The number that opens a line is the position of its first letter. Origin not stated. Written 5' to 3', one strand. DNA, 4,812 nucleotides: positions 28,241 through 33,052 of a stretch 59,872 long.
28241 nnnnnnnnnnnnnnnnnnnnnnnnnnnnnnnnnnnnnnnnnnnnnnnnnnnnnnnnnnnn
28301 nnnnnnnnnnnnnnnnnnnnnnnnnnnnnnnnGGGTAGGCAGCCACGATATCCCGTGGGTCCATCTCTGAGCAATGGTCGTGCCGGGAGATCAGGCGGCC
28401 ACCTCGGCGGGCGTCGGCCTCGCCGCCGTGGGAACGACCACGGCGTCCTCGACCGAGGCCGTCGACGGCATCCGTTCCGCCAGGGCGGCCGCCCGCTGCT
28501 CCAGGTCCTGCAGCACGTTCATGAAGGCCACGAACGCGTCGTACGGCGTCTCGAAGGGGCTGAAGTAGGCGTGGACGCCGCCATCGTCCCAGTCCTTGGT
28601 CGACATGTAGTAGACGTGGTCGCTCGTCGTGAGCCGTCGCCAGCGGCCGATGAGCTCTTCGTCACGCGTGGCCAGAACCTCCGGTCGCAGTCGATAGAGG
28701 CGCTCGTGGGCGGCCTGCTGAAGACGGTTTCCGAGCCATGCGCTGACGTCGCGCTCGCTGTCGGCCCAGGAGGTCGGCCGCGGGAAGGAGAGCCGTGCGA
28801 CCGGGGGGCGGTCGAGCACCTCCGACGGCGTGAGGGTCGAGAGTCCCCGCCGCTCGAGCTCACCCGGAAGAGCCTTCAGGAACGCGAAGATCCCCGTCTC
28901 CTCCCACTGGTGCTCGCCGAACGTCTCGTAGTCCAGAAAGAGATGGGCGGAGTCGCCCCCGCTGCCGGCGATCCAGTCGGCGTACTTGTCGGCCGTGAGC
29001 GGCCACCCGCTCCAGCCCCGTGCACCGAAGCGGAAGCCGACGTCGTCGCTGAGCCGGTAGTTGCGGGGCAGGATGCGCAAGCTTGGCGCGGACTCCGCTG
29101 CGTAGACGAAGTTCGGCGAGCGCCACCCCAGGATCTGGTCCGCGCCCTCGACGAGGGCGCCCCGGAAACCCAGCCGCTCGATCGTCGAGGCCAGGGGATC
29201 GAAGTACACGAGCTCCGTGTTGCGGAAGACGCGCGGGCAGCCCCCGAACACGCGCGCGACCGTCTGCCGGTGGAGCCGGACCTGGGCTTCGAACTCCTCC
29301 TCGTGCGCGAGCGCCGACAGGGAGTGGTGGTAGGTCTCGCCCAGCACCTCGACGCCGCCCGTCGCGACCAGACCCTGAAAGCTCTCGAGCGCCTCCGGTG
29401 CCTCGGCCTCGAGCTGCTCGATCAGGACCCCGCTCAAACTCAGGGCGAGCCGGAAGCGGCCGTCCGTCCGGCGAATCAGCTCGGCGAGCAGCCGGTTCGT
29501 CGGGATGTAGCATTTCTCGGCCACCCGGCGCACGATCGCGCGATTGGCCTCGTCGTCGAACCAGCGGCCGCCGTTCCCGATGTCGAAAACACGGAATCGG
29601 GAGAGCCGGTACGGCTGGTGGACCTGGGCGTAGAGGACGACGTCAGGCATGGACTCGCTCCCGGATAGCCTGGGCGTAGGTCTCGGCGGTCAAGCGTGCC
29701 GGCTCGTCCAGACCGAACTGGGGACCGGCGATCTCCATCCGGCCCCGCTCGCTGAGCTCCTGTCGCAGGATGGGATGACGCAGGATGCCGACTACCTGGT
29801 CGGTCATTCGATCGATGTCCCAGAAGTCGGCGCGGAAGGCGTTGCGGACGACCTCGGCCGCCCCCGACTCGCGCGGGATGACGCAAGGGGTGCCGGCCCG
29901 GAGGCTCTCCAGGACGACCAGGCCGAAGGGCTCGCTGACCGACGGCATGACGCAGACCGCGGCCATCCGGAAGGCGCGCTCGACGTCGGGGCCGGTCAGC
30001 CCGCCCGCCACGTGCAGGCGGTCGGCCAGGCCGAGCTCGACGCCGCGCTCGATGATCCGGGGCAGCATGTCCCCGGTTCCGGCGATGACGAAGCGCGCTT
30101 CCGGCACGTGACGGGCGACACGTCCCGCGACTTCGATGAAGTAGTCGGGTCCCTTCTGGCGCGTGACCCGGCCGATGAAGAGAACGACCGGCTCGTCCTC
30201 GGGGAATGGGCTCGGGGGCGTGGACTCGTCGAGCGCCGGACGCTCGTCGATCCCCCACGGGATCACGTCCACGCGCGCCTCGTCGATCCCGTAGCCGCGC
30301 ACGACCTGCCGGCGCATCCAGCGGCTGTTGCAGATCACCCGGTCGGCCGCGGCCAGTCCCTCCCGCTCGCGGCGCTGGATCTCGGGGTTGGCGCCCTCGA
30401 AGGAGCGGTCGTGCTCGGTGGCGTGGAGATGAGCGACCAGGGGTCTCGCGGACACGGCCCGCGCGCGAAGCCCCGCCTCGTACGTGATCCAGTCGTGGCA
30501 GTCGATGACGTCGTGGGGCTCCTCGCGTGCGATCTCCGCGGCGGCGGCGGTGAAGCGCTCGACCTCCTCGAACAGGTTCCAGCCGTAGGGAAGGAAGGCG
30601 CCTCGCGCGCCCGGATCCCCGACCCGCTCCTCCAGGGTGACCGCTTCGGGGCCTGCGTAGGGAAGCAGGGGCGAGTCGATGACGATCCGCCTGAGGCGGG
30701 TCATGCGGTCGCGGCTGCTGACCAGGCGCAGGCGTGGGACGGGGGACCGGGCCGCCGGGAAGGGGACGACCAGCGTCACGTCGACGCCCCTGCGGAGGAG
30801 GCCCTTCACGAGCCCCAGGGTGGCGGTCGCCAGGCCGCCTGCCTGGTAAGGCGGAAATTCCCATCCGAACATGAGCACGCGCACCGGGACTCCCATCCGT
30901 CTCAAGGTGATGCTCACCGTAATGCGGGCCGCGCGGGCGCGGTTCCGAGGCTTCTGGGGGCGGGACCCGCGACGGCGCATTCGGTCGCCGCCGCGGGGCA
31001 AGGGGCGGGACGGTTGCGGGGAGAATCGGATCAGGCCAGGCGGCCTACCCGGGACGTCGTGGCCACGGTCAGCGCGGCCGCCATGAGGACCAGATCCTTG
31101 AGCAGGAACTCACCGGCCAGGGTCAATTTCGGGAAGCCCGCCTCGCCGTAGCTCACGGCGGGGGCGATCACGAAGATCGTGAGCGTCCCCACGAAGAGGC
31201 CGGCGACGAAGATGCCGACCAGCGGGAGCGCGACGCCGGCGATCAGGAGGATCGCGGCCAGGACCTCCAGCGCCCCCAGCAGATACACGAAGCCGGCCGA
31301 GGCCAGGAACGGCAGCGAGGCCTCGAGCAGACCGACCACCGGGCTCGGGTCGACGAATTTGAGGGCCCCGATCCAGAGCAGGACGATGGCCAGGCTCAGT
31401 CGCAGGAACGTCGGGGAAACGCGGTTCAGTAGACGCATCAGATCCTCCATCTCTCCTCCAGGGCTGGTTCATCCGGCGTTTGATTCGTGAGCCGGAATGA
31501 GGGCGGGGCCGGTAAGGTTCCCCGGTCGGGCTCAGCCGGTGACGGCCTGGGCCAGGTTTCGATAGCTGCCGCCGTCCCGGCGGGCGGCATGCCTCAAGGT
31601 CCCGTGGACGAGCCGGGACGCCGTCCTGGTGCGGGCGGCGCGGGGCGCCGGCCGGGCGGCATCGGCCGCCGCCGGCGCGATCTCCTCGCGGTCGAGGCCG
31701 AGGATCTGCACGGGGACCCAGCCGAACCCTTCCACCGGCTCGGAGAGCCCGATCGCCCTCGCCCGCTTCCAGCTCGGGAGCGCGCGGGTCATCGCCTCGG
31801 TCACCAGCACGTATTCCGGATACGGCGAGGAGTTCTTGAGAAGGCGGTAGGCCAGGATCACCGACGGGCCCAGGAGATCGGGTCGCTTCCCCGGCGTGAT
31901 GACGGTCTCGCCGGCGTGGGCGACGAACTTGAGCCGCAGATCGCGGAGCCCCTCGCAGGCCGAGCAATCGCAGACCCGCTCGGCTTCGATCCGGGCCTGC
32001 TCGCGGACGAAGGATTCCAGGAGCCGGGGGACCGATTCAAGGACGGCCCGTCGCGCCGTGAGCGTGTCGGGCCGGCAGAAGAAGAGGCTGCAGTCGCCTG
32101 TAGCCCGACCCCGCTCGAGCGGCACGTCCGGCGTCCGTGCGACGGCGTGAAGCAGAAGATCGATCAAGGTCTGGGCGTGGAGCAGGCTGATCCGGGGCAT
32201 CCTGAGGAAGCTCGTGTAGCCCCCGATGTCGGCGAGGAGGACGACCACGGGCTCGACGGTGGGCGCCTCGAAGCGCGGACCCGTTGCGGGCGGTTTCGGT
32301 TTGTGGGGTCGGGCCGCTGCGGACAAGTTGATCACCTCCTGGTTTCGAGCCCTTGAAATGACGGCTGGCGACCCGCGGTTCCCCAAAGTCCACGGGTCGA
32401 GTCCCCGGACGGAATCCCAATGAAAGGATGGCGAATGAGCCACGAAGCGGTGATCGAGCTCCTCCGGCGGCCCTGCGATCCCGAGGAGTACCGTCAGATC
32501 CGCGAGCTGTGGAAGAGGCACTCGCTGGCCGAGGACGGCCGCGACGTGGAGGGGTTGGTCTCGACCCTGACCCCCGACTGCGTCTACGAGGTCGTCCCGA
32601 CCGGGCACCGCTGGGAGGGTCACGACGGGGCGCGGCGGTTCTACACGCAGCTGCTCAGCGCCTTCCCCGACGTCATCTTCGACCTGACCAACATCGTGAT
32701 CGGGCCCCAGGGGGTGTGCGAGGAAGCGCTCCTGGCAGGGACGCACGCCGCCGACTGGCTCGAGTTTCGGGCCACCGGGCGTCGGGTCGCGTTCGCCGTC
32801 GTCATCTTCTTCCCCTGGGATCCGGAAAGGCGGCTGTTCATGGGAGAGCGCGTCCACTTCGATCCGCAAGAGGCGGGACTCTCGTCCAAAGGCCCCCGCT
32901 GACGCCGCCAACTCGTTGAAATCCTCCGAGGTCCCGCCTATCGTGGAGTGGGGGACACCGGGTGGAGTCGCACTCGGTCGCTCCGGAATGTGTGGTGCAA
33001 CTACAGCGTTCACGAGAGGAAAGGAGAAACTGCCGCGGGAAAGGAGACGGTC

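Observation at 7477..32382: A seven-site ECF promoter motif, GGAACC-N16/17-CATT, defines a local regulon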

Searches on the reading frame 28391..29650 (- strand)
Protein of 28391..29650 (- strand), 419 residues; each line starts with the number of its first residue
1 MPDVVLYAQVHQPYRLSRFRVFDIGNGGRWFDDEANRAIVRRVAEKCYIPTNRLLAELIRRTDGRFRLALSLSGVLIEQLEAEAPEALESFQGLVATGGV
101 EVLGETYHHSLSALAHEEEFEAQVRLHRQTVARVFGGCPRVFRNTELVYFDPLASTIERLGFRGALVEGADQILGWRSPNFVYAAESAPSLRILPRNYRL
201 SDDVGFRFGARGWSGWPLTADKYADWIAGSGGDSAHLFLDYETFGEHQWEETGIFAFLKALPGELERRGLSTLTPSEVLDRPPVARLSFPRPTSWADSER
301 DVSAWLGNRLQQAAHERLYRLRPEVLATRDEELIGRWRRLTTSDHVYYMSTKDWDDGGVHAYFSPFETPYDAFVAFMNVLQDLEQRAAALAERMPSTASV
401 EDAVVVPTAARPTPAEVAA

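Call 8: search_protein_families(library=pfam, proteins=[window:28391-29650:-], max_evalue=0.01)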
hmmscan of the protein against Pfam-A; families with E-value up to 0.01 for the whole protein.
window:28391-29650:- (419 aa): 1 family
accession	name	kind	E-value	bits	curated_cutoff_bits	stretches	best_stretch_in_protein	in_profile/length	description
PF03065.20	Glyco_hydro_57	-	7.1e-70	236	21.2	1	6-281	2-281/291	Glycosyl hydrolase family 57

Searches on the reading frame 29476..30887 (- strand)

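Call 8: search_protein_families(library=pfam, proteins=[window:29643-30864:-], max_evalue=0.01)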
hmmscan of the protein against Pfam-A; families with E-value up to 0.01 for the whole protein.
window:29643-30864:- (407 aa): 0 families

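Call 14: search_protein_families(library=ncbifam, proteins=[window:29476-30876:-], max_evalue=0.001)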
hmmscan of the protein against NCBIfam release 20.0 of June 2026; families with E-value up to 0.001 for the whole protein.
window:29476-30876:- (466 aa): 0 families

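Call 38: search_protein_families(library=pfam, proteins=[window:29643-30887:-], max_evalue=0.001)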
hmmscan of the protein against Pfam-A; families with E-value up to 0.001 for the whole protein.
window:29643-30887:- (414 aa): 6 families
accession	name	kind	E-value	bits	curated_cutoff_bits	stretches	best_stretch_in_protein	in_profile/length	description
PF00534.26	Glycos_transf_1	-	2.3e-29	102.6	26.4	1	224-383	7-170/172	Glycosyl transferases group 1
PF13692.12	Glyco_trans_1_4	-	3.9e-25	89.2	27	1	232-369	1-140/142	Glycosyl transferases group 1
PF13439.12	Glyco_transf_4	-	1.8e-23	83.9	28.5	1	17-214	2-167/170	Glycosyltransferase Family 4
PF20706.3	GT4-conflict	-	4.3e-18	65.9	26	1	166-354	132-327/385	Family 4 Glycosyltransferase in conflict systems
PF13579.12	Glyco_trans_4_4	-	6e-17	62.9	29.7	1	17-212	1-158/158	Glycosyl transferase 4-like domain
PF08323.17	Glyco_transf_5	-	1e-12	48.7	22.7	1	3-166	1-177/239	Starch synthase catalytic domain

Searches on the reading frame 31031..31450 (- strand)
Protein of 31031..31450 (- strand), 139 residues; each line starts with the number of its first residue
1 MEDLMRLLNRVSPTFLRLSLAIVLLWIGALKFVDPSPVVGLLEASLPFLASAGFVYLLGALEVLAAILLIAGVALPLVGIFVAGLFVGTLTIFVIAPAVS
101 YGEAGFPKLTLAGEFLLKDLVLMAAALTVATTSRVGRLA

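Call 8: search_protein_families(library=pfam, proteins=[window:31031-31450:-], max_evalue=0.01)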
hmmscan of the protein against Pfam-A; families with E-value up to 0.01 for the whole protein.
window:31031-31450:- (139 aa): 3 families
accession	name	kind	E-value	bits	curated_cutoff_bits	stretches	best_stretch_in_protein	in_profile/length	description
PF04224.18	DUF417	-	4e-15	56.3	27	2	54-133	86-170/175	Protein of unknown function, DUF417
PF07681.17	DoxX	-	3.1e-06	28.1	23.6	1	14-92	3-82/85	DoxX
PF13564.11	DoxX_2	-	0.0034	17.9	26.3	1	18-97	4-81/103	DoxX-like family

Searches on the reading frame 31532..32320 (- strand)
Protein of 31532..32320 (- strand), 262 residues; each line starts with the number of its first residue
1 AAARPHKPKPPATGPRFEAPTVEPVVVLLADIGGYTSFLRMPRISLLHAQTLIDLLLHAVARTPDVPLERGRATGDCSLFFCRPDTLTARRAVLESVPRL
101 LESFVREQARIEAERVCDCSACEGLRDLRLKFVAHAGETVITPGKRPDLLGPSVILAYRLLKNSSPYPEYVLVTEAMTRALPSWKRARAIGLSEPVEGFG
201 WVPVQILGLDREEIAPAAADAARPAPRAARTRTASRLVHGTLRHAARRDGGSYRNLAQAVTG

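Call 8: search_protein_families(library=pfam, proteins=[window:31532-32320:-], max_evalue=0.01)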
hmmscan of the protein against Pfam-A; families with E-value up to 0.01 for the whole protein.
window:31532-32320:- (262 aa): 1 family
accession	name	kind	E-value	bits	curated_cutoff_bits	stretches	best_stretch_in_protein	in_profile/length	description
PF10851.13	DUF2652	-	1e-18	67.9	22.1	1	63-170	11-118/118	Protein of unknown function (DUF2652)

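Call 14: search_protein_families(library=ncbifam, proteins=[window:31532-32320:-], max_evalue=0.001)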
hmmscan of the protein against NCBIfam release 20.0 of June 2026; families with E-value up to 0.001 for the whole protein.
window:31532-32320:- (262 aa): 0 families

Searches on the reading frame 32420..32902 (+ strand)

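Call 8: search_protein_families(library=pfam, proteins=[window:32420-32902:+], max_evalue=0.01)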
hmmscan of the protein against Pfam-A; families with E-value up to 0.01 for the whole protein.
window:32420-32902:+ (160 aa): 3 families
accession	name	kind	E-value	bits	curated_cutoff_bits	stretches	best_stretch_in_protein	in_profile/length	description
PF07366.18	SnoaL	-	3.7e-13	49.8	28.4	1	39-133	12-105/126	SnoaL-like polyketide cyclase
PF12680.13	SnoaL_2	-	1e-12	49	27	1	37-131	7-92/102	SnoaL-like domain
PF13577.12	SnoaL_4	-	3.1e-06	27.6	24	1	22-98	4-80/126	SnoaL-like domain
